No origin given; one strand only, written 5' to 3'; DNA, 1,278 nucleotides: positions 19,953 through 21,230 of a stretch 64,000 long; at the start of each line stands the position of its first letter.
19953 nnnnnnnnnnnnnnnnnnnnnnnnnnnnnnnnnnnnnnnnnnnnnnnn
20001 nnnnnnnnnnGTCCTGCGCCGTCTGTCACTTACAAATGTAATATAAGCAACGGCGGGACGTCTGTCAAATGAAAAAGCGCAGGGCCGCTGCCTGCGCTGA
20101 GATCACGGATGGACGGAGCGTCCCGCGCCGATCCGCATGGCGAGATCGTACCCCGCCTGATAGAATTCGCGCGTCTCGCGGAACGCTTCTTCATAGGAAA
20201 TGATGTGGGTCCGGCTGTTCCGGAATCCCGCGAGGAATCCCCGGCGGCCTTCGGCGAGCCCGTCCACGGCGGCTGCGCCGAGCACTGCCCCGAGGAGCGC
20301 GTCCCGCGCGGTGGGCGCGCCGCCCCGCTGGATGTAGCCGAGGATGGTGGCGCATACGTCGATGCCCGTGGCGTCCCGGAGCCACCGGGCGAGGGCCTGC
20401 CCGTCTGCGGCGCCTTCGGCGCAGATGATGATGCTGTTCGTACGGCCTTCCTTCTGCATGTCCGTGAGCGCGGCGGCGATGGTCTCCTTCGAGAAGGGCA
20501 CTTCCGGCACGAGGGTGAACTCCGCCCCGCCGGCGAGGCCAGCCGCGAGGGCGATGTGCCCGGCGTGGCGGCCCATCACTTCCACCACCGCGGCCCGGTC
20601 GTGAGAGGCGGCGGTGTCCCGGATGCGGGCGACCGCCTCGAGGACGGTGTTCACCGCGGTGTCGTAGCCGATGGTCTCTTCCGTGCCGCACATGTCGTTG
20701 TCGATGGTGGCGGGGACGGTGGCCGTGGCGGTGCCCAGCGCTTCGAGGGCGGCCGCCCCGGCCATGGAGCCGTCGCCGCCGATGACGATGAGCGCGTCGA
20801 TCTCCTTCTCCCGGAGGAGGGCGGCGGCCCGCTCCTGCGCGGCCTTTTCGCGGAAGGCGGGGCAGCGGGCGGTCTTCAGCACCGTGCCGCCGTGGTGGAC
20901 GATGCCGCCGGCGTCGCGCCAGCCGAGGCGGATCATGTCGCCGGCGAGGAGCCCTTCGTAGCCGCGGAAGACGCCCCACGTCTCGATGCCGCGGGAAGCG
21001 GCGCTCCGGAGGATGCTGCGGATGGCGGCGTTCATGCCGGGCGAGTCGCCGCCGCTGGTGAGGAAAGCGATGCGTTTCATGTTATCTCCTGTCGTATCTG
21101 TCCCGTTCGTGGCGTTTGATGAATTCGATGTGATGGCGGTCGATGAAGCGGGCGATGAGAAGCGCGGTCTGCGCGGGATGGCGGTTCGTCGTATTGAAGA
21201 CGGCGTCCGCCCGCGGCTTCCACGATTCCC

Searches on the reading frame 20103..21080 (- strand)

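Call 57: search_protein_families(library=pfam, max_evalue=0.000001, proteins=[window:20103-21080:-])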
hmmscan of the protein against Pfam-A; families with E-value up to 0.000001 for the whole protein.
window:20103-21080:- (325 aa): 1 family
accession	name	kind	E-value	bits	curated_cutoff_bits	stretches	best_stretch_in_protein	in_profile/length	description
PF00365.25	PFK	-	4.2e-98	328.5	30.9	1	3-274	1-276/277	Phosphofructokinase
